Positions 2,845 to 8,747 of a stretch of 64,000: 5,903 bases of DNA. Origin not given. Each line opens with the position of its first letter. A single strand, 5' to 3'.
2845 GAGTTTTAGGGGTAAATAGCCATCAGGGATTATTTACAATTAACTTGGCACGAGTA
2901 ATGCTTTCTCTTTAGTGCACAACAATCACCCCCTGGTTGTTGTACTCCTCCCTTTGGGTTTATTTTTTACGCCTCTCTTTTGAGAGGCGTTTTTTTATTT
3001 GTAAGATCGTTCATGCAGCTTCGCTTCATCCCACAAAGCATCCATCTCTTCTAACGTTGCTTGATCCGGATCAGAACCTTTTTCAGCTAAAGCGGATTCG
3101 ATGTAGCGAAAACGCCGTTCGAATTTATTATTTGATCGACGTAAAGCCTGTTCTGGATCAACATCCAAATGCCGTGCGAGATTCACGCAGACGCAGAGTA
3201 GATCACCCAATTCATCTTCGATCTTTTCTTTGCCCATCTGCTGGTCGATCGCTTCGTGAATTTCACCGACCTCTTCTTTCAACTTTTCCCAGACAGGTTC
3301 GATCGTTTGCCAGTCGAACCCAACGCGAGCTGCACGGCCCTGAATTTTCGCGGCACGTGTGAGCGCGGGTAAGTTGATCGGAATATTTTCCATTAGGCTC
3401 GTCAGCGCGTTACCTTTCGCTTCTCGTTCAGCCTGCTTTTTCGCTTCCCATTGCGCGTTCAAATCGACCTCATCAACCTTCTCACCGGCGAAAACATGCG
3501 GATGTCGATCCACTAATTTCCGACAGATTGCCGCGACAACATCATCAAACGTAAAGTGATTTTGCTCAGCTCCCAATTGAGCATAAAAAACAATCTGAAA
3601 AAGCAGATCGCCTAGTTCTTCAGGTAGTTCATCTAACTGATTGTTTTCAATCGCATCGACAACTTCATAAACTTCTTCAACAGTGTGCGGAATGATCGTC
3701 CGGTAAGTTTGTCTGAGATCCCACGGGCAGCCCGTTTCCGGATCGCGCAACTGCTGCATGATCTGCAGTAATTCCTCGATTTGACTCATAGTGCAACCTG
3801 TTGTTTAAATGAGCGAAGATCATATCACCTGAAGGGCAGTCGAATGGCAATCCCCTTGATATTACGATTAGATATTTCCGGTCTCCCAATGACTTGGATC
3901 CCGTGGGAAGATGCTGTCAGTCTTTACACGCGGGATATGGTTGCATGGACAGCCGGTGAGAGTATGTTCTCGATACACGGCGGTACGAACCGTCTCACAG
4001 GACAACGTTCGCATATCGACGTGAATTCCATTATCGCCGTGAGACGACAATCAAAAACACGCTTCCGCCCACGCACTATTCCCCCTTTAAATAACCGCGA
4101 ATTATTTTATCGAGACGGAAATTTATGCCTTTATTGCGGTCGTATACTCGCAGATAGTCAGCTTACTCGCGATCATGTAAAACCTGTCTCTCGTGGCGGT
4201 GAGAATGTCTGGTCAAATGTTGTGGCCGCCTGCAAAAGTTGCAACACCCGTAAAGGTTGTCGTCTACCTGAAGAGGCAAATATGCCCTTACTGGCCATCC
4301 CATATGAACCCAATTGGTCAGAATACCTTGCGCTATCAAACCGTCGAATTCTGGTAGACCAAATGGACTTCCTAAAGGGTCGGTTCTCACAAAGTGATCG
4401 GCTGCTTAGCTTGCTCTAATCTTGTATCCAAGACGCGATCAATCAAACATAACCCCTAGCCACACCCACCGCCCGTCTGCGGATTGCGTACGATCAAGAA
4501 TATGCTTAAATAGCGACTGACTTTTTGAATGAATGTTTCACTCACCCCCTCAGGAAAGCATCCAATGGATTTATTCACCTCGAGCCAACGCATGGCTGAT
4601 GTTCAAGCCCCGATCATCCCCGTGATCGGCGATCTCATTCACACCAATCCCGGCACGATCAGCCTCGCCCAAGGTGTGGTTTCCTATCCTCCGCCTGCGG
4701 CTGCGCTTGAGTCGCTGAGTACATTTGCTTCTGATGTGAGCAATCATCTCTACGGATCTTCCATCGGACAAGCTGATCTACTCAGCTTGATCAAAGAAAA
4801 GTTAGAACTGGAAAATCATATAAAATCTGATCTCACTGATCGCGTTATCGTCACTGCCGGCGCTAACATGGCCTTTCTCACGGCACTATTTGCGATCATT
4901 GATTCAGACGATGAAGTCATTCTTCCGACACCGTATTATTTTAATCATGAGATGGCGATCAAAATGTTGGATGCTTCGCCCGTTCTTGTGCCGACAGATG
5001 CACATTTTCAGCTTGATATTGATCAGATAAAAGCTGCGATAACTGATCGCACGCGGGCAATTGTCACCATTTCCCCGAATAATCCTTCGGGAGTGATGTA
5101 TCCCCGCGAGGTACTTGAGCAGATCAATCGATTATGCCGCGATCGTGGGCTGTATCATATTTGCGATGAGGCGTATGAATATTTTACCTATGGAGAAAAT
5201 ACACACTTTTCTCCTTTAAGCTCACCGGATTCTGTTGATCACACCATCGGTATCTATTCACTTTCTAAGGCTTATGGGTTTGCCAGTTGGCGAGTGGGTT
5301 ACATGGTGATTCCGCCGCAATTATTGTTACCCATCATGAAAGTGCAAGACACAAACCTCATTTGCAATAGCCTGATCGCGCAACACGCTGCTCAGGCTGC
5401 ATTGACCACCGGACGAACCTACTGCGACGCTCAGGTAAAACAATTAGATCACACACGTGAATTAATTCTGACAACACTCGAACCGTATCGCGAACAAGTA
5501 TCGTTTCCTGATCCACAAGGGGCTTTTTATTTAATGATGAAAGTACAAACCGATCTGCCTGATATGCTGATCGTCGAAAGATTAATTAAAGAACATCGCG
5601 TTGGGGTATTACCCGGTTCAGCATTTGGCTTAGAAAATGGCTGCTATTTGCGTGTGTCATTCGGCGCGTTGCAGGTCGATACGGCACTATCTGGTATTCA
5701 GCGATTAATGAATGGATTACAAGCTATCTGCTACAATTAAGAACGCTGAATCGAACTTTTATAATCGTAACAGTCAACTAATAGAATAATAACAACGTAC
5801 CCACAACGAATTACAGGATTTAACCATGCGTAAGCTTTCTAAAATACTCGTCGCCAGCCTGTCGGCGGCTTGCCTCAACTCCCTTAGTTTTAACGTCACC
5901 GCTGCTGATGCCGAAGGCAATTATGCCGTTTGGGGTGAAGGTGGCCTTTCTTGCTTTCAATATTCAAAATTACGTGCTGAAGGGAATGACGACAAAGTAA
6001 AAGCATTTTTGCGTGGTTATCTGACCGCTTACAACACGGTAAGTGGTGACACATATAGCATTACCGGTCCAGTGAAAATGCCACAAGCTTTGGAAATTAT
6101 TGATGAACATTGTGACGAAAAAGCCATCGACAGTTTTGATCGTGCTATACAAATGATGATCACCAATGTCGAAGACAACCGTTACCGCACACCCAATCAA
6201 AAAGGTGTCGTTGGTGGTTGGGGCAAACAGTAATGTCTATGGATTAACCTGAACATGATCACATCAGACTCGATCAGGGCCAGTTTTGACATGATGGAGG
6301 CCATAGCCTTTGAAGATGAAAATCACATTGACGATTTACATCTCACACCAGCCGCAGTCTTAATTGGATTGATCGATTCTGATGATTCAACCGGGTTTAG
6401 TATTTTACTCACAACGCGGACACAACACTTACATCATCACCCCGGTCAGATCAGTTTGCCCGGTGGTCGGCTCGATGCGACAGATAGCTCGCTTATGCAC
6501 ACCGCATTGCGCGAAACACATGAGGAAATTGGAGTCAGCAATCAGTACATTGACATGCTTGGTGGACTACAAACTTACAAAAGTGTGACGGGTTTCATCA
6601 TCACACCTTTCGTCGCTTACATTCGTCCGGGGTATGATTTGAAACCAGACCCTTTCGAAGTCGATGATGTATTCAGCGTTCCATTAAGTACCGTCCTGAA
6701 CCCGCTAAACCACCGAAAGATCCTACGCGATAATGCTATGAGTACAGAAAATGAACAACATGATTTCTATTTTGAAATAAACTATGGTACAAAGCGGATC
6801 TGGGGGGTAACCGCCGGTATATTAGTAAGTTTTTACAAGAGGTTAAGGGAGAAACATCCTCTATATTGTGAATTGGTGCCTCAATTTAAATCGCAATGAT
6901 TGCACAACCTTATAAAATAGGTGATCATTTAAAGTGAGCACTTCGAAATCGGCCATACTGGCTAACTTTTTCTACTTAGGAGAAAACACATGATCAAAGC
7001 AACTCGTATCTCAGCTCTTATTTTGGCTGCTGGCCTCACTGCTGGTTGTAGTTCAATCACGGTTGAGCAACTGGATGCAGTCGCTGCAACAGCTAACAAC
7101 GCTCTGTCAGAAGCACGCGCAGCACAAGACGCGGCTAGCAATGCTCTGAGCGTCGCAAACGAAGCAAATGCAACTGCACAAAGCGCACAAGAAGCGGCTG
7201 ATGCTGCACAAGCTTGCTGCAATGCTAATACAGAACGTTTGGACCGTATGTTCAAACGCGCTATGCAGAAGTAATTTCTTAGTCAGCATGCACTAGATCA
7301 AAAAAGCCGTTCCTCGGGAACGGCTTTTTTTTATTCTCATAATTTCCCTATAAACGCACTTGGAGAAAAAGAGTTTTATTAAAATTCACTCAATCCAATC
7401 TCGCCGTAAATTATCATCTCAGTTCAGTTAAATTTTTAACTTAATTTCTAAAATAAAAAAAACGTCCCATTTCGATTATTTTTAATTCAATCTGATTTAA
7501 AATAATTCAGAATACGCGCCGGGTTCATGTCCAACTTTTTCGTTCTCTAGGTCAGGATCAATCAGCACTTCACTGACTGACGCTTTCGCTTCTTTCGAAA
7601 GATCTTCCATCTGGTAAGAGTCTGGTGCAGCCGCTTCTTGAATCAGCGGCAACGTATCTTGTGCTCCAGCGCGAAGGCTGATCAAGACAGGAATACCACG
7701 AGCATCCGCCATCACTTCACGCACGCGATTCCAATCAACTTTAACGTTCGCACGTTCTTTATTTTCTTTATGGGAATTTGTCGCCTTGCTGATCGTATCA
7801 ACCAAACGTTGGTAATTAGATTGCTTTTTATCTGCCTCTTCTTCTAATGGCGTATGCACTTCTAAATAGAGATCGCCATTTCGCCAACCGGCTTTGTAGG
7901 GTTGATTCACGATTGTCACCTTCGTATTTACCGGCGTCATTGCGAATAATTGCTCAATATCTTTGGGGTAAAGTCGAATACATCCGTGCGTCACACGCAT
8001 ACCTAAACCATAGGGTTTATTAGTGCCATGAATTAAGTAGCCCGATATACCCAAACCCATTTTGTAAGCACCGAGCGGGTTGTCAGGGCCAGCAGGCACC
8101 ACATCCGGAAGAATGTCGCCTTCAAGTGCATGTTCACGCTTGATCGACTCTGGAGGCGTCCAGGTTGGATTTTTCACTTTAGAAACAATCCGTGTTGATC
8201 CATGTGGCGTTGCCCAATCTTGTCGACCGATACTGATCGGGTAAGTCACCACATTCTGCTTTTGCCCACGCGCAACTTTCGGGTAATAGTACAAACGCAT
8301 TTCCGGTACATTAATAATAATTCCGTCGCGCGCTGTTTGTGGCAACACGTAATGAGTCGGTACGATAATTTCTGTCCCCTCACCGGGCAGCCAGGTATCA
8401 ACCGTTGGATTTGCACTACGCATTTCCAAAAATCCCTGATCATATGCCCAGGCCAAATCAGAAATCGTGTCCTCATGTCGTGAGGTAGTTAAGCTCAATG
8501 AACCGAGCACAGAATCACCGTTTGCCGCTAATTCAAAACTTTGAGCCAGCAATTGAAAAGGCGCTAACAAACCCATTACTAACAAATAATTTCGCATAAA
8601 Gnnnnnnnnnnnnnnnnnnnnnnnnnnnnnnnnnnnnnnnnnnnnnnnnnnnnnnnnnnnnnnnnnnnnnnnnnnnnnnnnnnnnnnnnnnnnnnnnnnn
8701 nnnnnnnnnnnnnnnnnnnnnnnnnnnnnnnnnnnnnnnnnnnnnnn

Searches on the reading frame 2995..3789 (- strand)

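Call 58: search_protein_families(library=pfam, proteins=[window:2995-3789:-])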
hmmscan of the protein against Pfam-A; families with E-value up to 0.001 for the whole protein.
window:2995-3789:- (264 aa): 3 families
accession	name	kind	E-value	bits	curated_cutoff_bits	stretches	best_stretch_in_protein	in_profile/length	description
PF03819.22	MazG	-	3.5e-42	143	22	2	27-100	1-74/74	MazG nucleotide pyrophosphohydrolase domain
PF01503.22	PRA-PH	-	9.3e-11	42.4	21.3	1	167-217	31-80/86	Phosphoribosyl-ATP pyrophosphohydrolase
PF12643.12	MazG-like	-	9.8e-06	26.2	27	1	169-226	10-69/85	MazG-like family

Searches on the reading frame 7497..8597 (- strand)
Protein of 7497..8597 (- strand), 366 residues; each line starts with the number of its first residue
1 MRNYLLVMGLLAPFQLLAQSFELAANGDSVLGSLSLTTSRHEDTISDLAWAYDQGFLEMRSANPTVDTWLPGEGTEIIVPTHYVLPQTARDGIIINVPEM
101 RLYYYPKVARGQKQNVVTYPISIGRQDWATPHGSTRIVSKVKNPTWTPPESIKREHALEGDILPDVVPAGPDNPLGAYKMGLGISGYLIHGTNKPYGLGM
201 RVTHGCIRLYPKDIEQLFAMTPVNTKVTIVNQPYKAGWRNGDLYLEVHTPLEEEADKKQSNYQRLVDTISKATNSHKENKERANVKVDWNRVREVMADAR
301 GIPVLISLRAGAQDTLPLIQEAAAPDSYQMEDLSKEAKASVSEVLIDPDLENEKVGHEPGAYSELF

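Call 58: search_protein_families(library=pfam, proteins=[window:7497-8597:-])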
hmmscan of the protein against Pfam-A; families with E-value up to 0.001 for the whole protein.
window:7497-8597:- (366 aa): 2 families
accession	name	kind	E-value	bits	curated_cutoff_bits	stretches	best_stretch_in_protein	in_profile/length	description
PF03734.19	YkuD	-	4.3e-25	89.4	23.4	1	92-229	3-146/146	L,D-transpeptidase catalytic domain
PF17969.6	Ldt_C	-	4.3e-05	24.6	26.8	1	240-306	9-67/67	L,D-transpeptidase C-terminal domain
